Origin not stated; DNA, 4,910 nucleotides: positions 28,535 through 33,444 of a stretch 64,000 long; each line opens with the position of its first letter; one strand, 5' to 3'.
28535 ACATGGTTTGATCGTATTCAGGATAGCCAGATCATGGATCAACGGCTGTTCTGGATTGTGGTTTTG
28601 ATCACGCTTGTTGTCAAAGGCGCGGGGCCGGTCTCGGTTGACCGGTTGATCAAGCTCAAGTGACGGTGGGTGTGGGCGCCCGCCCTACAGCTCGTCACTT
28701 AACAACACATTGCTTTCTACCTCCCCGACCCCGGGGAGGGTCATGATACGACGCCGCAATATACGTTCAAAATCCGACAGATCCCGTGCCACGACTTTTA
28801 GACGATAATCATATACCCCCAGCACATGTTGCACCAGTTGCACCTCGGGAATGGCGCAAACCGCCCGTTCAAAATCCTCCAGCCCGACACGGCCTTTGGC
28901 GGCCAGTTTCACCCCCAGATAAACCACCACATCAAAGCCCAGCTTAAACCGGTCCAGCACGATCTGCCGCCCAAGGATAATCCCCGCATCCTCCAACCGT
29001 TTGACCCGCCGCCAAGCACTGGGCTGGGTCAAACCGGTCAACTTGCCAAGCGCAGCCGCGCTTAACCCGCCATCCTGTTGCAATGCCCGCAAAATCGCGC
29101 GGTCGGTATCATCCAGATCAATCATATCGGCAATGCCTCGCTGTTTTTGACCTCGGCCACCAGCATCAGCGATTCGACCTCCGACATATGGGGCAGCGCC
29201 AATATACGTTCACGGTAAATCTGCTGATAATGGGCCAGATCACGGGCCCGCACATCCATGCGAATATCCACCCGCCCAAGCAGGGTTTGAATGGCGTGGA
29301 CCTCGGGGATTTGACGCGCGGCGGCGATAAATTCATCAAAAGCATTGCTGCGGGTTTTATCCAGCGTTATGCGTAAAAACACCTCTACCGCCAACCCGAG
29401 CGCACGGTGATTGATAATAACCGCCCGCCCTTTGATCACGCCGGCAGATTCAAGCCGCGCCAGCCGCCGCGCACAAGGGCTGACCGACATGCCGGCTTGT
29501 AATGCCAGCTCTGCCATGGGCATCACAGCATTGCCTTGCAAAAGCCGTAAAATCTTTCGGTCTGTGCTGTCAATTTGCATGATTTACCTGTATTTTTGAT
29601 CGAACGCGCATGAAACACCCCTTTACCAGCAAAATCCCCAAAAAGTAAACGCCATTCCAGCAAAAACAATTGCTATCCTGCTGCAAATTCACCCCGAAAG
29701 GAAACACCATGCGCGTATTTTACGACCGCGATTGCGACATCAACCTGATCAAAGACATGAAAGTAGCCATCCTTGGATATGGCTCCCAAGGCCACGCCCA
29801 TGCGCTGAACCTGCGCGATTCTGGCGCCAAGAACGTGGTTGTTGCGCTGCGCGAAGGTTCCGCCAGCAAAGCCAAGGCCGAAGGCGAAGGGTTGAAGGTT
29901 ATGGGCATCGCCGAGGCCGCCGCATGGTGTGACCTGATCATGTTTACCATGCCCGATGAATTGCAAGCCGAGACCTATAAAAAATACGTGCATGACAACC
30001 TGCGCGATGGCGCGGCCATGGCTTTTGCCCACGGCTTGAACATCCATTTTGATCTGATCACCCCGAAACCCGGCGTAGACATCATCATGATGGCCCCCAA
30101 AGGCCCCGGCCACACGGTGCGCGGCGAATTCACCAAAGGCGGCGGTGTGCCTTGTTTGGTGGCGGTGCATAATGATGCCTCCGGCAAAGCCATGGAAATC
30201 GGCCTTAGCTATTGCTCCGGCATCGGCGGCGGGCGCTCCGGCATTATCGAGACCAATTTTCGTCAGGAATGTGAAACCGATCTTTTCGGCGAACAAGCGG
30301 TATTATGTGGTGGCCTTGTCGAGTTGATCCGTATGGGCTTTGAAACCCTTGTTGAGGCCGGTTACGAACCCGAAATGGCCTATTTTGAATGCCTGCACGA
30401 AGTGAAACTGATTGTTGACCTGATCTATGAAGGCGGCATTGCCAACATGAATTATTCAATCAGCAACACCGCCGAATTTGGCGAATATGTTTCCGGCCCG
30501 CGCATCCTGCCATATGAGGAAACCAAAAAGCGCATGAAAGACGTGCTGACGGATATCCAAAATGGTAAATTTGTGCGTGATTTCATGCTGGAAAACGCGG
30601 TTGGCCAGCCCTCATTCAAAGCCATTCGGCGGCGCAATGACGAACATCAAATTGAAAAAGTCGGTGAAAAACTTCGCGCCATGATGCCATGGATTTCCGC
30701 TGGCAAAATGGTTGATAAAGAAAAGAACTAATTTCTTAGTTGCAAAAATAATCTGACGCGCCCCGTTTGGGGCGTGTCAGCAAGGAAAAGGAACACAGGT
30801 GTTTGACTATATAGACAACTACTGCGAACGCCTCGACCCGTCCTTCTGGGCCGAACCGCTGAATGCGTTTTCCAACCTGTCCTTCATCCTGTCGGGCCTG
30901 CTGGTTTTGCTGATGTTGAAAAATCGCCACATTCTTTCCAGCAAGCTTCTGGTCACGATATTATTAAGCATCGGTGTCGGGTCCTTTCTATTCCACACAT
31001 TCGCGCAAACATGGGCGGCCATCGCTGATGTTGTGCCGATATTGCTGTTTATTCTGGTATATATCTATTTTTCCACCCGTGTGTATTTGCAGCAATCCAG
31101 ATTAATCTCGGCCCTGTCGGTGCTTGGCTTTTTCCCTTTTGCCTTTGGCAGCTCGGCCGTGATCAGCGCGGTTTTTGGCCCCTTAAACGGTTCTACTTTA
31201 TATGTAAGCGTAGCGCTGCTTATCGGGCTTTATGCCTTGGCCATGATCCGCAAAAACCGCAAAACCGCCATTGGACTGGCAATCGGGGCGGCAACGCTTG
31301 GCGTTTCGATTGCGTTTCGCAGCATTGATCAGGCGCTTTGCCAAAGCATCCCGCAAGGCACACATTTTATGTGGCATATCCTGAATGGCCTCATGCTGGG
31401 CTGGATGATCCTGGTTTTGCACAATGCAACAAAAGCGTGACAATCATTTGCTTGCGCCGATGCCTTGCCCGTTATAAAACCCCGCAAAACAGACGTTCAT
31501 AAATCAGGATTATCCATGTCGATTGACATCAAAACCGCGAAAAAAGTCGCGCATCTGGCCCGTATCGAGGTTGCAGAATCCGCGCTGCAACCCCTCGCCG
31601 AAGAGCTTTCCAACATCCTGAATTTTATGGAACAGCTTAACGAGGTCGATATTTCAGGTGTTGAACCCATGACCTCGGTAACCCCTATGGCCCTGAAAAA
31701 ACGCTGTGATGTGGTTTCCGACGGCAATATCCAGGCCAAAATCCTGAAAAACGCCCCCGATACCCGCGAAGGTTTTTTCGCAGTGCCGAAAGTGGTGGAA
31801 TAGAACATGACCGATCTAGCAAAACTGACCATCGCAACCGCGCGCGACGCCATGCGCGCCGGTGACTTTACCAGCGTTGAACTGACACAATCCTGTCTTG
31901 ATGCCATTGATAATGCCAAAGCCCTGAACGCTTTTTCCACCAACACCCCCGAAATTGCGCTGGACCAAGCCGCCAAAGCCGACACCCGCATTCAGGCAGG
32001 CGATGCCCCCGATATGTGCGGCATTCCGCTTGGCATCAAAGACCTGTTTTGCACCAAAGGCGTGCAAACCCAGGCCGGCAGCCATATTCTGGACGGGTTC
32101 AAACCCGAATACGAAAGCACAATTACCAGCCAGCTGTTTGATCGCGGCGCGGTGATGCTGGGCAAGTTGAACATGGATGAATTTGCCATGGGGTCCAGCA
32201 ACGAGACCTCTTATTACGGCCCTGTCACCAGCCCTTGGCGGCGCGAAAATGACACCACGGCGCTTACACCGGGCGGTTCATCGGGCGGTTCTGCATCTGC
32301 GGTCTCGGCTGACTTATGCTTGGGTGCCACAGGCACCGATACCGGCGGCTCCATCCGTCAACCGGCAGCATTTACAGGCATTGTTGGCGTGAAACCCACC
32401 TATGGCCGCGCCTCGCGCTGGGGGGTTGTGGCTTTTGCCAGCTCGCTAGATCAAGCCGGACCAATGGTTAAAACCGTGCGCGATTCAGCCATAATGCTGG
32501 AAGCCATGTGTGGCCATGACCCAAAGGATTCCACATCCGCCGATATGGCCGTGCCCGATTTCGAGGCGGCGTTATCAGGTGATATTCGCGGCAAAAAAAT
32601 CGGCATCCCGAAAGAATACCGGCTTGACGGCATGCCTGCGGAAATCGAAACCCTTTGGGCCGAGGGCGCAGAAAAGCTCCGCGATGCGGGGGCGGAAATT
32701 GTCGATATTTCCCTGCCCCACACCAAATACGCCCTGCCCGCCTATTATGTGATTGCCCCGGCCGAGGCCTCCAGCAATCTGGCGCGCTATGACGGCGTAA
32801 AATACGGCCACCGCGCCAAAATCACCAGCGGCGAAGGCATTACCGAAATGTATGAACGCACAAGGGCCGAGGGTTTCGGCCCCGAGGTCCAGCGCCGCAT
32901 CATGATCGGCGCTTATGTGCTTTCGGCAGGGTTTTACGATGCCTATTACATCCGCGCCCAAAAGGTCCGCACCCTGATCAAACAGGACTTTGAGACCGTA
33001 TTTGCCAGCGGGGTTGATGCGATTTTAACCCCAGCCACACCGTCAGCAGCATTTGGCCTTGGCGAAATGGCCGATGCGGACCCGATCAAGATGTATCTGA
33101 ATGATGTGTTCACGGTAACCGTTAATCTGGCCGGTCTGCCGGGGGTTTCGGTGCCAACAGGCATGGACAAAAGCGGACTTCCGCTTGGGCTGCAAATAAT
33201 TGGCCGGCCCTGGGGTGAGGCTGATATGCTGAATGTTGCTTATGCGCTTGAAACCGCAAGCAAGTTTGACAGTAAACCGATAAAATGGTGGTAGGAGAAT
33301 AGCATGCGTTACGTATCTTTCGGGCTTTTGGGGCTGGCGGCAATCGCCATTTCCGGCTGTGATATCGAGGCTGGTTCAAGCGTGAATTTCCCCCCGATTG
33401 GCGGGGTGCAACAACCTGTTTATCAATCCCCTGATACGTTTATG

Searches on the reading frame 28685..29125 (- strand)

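Call 33: search_protein_families(library=pfam, proteins=[window:28685-29125:-], max_evalue=0.0001)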
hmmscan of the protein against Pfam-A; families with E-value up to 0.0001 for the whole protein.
window:28685-29125:- (146 aa): 6 families
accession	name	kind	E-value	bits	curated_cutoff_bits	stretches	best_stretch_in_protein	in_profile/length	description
PF01037.27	AsnC_trans_reg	-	1.4e-19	70.1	25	1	72-143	3-72/73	Lrp/AsnC ligand binding domain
PF13412.12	HTH_24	-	2.6e-16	59.3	21.9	1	4-50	1-47/48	Winged helix-turn-helix DNA-binding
PF13404.12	HTH_AsnC-type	-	1.3e-15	57.3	27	1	4-45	1-42/42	AsnC-type helix-turn-helix domain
PF12840.13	HTH_20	-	2.4e-07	31.1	27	1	5-50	3-48/51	Helix-turn-helix domain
PF12802.13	MarR_2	-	2.6e-07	31.1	27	1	3-50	2-50/61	MarR family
PF01047.28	MarR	-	2.6e-05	24.5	24.6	1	10-51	7-48/59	MarR family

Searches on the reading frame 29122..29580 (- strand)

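Call 33: search_protein_families(library=pfam, proteins=[window:29122-29580:-], max_evalue=0.0001)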
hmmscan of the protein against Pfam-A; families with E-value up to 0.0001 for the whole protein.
window:29122-29580:- (152 aa): 3 families
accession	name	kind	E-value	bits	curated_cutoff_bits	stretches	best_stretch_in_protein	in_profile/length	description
PF13412.12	HTH_24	-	3.7e-16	58.9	21.9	1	4-50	2-48/48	Winged helix-turn-helix DNA-binding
PF13404.12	HTH_AsnC-type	-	1.7e-14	53.8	27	1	3-44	1-42/42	AsnC-type helix-turn-helix domain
PF01037.27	AsnC_trans_reg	-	2.4e-14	53.4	25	1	70-140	2-70/73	Lrp/AsnC ligand binding domain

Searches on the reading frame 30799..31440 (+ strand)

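Call 33: search_protein_families(library=pfam, proteins=[window:30799-31440:+], max_evalue=0.0001)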
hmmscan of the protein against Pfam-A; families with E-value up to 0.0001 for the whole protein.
window:30799-31440:+ (213 aa): 1 family
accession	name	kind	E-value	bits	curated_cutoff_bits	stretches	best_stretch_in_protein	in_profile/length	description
PF05875.18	Ceramidase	-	7.9e-14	52.1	32.5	1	15-207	18-230/259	Ceramidase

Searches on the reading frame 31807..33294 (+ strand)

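Call 33: search_protein_families(library=pfam, proteins=[window:31807-33294:+], max_evalue=0.0001)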
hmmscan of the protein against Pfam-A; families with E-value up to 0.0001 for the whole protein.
window:31807-33294:+ (495 aa): 1 family
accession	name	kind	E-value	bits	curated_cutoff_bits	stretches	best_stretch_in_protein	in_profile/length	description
PF01425.27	Amidase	-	6.1e-142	474.2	27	1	25-474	1-444/445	Amidase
